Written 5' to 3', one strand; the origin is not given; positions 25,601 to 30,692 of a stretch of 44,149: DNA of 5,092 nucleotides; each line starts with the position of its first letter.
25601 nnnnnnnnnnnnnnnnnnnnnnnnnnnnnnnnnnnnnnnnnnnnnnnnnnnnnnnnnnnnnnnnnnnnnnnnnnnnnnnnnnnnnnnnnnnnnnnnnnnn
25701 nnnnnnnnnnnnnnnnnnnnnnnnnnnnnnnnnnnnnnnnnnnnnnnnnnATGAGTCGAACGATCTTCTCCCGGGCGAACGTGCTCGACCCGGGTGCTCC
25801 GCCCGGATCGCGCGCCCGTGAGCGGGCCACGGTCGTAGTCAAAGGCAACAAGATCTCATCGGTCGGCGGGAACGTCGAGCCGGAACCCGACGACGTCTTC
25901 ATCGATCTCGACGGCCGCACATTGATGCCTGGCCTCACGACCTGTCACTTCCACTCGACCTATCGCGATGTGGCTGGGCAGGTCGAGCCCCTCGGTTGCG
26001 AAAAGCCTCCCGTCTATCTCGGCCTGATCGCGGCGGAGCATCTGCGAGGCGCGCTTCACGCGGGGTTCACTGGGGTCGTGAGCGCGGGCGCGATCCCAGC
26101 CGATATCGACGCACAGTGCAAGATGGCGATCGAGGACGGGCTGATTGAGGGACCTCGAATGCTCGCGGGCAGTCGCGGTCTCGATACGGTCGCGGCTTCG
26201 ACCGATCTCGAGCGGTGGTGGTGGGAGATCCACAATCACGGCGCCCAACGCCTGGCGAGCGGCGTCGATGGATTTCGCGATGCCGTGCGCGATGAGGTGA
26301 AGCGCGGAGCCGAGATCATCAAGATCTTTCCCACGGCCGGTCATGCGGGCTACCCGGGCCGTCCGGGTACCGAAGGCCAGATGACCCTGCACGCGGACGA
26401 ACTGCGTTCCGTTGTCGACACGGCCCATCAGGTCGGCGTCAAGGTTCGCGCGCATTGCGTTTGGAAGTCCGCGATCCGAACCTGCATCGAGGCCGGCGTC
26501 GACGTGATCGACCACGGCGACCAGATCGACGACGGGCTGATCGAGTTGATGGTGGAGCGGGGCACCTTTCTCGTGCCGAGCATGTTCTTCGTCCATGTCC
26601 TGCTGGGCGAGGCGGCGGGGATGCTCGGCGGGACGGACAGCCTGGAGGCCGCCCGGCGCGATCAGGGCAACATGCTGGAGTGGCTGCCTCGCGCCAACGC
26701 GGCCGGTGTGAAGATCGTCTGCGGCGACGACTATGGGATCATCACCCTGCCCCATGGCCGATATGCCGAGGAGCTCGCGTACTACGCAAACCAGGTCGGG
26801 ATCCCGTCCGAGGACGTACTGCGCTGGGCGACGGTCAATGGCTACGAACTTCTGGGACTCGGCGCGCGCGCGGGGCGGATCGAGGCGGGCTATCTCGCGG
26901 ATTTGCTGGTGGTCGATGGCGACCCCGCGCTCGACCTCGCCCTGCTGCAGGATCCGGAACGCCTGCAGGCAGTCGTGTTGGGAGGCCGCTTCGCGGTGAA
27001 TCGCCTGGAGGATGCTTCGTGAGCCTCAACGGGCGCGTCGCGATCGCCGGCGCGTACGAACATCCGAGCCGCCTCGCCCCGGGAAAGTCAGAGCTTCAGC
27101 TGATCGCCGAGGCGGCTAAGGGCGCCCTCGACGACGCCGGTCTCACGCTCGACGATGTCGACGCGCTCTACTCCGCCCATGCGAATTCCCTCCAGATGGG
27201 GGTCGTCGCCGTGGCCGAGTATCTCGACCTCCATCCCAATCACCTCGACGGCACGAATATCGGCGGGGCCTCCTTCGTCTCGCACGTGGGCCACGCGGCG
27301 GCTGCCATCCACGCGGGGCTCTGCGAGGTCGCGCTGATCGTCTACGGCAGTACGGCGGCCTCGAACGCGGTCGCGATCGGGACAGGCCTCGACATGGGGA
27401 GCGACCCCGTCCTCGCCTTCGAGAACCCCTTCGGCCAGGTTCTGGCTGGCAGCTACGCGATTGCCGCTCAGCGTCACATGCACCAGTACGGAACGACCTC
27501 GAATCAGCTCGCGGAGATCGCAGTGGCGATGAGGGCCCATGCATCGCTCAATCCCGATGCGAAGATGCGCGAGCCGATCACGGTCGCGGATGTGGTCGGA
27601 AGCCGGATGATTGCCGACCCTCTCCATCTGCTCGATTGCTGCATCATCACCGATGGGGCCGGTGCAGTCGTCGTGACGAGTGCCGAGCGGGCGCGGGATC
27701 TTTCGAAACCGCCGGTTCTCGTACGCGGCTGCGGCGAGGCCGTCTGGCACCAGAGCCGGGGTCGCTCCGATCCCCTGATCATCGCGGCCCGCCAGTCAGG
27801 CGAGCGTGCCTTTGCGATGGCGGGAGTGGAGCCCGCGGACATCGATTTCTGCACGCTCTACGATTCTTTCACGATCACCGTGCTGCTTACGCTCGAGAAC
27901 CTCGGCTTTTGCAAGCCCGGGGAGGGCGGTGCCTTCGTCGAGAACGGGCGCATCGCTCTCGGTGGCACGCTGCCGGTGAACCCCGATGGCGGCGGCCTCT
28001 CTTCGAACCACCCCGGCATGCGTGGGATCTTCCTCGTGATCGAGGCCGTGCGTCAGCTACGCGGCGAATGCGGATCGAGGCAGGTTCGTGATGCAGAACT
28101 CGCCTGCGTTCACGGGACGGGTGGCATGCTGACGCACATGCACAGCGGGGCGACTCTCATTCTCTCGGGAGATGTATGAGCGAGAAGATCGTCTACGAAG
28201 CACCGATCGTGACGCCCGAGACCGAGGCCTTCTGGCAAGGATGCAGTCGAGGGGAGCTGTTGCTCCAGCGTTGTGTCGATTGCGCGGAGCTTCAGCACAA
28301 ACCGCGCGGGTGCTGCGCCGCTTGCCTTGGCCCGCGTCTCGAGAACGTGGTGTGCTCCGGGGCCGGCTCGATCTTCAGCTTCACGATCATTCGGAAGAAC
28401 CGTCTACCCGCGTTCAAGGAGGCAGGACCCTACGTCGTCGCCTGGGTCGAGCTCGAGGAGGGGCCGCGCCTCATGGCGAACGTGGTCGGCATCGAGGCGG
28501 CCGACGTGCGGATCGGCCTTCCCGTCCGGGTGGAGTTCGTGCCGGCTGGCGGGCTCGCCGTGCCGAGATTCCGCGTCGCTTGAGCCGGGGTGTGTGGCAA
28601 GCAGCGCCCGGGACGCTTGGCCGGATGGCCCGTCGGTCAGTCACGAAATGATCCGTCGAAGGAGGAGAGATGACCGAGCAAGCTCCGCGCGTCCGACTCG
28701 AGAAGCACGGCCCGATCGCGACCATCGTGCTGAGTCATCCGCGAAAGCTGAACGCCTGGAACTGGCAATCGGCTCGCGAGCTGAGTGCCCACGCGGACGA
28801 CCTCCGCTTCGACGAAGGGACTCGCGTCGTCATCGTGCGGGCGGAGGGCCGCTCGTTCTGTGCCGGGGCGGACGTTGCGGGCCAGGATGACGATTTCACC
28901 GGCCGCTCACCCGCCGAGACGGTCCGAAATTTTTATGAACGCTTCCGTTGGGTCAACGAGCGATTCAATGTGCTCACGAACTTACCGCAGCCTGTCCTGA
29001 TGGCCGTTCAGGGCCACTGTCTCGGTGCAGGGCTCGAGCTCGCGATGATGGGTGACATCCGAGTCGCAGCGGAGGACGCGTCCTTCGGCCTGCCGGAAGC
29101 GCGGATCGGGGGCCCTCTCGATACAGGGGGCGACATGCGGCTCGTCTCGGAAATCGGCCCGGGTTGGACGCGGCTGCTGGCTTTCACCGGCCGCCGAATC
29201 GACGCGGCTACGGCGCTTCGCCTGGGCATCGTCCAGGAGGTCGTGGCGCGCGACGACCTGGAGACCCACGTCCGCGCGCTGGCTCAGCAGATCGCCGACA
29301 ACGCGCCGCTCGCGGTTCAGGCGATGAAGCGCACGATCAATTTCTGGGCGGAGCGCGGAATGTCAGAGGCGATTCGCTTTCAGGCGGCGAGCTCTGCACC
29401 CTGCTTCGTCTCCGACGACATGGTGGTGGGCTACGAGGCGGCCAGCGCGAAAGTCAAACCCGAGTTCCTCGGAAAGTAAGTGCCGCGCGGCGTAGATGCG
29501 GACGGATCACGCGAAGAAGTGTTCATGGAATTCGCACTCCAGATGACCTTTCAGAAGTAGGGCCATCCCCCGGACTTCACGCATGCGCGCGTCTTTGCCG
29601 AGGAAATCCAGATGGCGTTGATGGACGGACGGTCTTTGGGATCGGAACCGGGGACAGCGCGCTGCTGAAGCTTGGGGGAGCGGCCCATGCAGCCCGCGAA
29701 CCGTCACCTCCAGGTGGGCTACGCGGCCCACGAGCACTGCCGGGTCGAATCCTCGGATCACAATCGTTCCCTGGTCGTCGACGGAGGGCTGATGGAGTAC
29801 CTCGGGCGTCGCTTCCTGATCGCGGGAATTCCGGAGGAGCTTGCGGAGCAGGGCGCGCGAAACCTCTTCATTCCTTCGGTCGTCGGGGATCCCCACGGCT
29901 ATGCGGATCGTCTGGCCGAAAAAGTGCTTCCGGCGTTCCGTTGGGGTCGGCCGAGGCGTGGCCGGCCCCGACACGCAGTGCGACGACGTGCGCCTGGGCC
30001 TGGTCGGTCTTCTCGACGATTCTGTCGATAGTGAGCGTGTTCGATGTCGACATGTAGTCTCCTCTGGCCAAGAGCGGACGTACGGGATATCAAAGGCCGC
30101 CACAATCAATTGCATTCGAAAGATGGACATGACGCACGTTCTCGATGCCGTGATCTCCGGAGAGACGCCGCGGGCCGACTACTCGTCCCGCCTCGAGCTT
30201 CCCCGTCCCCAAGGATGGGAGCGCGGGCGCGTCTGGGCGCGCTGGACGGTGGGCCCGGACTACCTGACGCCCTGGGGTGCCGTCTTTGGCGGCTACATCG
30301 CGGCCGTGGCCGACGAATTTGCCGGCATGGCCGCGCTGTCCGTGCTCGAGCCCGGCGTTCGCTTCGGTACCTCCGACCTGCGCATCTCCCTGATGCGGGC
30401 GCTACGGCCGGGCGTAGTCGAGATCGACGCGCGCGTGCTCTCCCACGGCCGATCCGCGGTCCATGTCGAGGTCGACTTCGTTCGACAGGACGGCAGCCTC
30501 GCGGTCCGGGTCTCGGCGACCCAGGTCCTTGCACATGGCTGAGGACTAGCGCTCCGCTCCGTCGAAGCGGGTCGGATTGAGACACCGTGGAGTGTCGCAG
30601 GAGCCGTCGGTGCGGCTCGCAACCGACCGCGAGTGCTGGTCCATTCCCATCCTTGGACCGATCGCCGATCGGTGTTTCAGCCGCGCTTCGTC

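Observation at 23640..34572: Near-identical 129/132-bp direct repeat, holding a control region plus one live and one vestigial gene start in each copy, brackets a 10.7-kb gene block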

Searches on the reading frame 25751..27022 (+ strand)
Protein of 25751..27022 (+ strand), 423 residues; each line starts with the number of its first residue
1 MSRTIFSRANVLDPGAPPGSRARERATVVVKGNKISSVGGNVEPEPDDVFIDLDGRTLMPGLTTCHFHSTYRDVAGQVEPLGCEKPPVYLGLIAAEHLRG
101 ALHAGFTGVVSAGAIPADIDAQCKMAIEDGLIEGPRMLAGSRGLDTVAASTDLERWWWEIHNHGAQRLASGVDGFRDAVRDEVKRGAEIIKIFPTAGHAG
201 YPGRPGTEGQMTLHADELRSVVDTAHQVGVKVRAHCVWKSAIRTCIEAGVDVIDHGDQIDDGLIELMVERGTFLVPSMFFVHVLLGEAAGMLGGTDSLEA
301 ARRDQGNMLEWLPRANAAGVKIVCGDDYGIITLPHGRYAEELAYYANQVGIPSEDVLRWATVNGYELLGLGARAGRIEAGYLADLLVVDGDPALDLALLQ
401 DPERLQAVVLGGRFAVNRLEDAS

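Call 8: search_protein_families(library=pfam, proteins=[window:25751-27022:+])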
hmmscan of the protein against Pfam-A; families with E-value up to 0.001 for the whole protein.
window:25751-27022:+ (423 aa): 2 families
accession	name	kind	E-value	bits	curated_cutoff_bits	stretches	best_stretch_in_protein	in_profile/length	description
PF01979.26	Amidohydro_1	-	5e-28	98.8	25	1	57-413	1-343/345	Amidohydrolase family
PF07969.17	Amidohydro_3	-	2.9e-10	40.7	29.7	1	201-413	252-469/472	Amidohydrolase family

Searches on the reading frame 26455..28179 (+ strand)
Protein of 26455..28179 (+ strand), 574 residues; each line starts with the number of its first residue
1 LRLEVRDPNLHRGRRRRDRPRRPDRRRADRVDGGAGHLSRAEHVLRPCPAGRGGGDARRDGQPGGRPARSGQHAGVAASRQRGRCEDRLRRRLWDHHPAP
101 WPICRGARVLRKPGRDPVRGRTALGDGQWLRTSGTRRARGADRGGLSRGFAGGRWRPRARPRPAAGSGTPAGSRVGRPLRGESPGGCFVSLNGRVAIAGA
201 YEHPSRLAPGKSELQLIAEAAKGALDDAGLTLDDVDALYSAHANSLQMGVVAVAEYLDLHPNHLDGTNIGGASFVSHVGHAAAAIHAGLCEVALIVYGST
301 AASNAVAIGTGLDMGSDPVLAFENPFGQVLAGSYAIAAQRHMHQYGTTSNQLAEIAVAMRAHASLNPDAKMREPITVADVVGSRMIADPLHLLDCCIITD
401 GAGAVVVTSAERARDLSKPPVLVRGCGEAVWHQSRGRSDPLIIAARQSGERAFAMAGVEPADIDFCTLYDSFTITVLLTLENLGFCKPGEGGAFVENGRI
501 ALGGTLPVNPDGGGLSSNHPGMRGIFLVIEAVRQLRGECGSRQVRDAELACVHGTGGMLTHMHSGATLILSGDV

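Call 8: search_protein_families(library=pfam, proteins=[window:26455-28179:+])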
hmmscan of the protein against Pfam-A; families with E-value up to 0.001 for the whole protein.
window:26455-28179:+ (574 aa): 2 families
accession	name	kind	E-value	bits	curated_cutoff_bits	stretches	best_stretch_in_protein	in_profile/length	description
PF22691.2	Thiolase_C_1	-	3.5e-59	199.1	28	1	427-563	1-138/144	Thiolase C-terminal domain-like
PF02803.24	Thiolase_C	-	1.5e-06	28.3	27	0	444-542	23-104/123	Thiolase, C-terminal domain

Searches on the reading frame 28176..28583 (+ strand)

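Call 8: search_protein_families(library=pfam, proteins=[window:28176-28583:+])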
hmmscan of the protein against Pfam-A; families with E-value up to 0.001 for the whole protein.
window:28176-28583:+ (135 aa): 2 families
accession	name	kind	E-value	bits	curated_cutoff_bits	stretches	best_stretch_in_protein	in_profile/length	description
PF01796.24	OB_ChsH2_C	-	2.3e-21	75.9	27.1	1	59-122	3-65/65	ChsH2, C-terminal OB-fold domain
PF12172.15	zf-ChsH2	-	1.6e-07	31.4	23.2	1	20-56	1-37/37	ChsH2, rubredoxin-like zinc ribbon domain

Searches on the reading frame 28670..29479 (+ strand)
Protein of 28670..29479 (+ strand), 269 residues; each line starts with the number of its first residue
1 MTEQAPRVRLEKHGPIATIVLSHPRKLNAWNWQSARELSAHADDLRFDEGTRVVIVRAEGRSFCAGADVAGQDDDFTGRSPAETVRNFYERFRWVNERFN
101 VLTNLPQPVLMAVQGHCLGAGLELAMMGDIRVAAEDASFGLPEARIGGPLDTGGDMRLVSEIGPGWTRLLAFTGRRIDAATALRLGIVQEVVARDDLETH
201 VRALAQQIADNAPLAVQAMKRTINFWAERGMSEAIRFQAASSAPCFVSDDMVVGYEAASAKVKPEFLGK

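Call 8: search_protein_families(library=pfam, proteins=[window:28670-29479:+])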
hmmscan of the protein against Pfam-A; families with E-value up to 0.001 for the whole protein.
window:28670-29479:+ (269 aa): 2 families
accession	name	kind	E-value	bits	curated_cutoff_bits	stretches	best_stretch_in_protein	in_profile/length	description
PF00378.25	ECH_1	-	2.7e-41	142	27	1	13-266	3-248/251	Enoyl-CoA hydratase/isomerase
PF16113.10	ECH_2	-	2.7e-30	106.5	27.2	1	17-219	2-195/335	Enoyl-CoA hydratase/isomerase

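Call 32: find_related_loci(query=window:28670-29479:+, collection=genome_contigs, flank=10000)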
Query window:28670-29479:+ (269 aa) in genome_contigs; peptide patterns used: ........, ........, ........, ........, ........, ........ (x = any residue, [..] = any of these).
599 stretches matched a pattern (row limit reached: there are more); 90 encode a relative of the query (tblastn E <= 1e-3); the best 80 are kept; 80 distinct loci.
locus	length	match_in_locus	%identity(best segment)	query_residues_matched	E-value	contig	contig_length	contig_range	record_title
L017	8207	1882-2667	67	8-269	1e-115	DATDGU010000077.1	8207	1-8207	MAG TPA_asm: Acidimicrobiia bacterium isolate SMAG_U260 k141_438953, whole genome shotgun sequence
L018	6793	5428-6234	65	1-269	1e-114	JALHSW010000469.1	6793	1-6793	MAG: Acidimicrobiia bacterium isolate PFL8 seq_3514110, whole genome shotgun sequence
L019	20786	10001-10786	67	8-269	1e-114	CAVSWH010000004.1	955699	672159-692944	MAG: uncultured Actinomycetes bacterium isolate MFD05705.bin.1.76 genome assembly, contig: contig_37446, whole genome sh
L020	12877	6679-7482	63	1-268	4e-113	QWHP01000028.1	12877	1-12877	MAG: Actinobacteria bacterium ATB1 test_scaffold_3129, whole genome shotgun sequence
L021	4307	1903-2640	34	16-266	4e-35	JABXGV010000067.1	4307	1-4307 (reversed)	MAG: archaeon isolate H02S_Hermod_124 h02s_124_k137_898462, whole genome shotgun sequence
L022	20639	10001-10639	37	12-231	8e-35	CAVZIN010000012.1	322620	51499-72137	MAG: uncultured Alphaproteobacteria bacterium isolate MFD02416.bin.1.340 genome assembly, contig: contig_81121, whole ge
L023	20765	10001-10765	33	12-269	3e-34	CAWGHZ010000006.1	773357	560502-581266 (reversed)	MAG: uncultured Alphaproteobacteria bacterium isolate MFD02416.bin.3.171 genome assembly, contig: contig_68282, whole ge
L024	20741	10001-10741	33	16-269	7e-34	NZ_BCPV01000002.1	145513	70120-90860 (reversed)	Geobacillus zalihae NBRC 101842, whole genome shotgun sequence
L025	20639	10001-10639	37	12-231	1e-32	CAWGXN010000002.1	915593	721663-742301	MAG: uncultured Alphaproteobacteria bacterium isolate MFD01721.bin.2.6 genome assembly, contig: contig_29648, whole geno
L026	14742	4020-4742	34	16-266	5e-32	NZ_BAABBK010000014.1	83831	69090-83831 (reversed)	Brevibacterium ammoniilyticum strain JCM 17537 sequence14, whole genome shotgun sequence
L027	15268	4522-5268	33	8-266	2e-32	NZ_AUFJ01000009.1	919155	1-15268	Brevibacterium album DSM 18261 K318DRAFT_scaffold00002.2_C, whole genome shotgun sequence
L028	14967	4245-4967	34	16-266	5e-32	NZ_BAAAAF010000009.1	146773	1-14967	Brevibacterium metallidurans strain NCCP-602 Sequence09, whole genome shotgun sequence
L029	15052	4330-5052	34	16-266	3e-32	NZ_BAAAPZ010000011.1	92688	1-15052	Brevibacterium salitolerans strain JCM 15900 sequence11, whole genome shotgun sequence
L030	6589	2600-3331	31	13-266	4e-32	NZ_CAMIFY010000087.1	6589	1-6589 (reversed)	MAG: uncultured Corynebacterium sp. isolate WwjT6qJJWd_bin.50.MAG NODE_8562_length_6589_cov_19.245944, whole genome shot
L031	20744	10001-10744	35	19-269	1e-31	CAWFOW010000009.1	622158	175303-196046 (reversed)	MAG: uncultured Alphaproteobacteria bacterium isolate MFD05684.bin.1.40 genome assembly, contig: contig_57002, whole gen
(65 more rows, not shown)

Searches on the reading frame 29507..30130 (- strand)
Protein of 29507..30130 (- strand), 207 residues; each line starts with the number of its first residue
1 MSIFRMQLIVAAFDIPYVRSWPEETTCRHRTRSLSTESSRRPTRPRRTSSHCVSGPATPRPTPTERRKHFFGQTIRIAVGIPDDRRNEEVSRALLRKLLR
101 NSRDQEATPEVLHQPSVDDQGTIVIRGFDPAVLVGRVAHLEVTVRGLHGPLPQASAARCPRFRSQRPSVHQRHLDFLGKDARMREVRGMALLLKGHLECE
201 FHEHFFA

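Call 58: search_protein_families(library=pfam, proteins=[window:29507-30130:-], max_evalue=0.01)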
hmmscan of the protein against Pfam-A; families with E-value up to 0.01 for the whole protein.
window:29507-30130:- (207 aa): 0 families

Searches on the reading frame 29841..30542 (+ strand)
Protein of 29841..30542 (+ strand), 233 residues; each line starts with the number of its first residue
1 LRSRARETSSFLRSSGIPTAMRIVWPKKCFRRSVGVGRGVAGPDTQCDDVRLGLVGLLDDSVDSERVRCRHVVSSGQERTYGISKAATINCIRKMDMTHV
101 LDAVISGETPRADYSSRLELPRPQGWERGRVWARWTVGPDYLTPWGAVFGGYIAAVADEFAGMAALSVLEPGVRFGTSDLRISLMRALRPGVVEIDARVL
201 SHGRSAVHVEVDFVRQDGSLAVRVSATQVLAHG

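Call 8: search_protein_families(library=pfam, proteins=[window:29841-30542:+])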
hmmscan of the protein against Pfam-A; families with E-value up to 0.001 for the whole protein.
window:29841-30542:+ (233 aa): 2 families
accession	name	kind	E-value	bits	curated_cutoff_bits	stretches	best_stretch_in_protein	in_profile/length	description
PF03061.28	4HBT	-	3.6e-13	50.1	20.6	1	146-220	2-77/79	Thioesterase superfamily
PF13622.12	4HBT_3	-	5.9e-09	36.5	24.3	1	144-228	7-82/83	Acyl-CoA thioesterase N-terminal domain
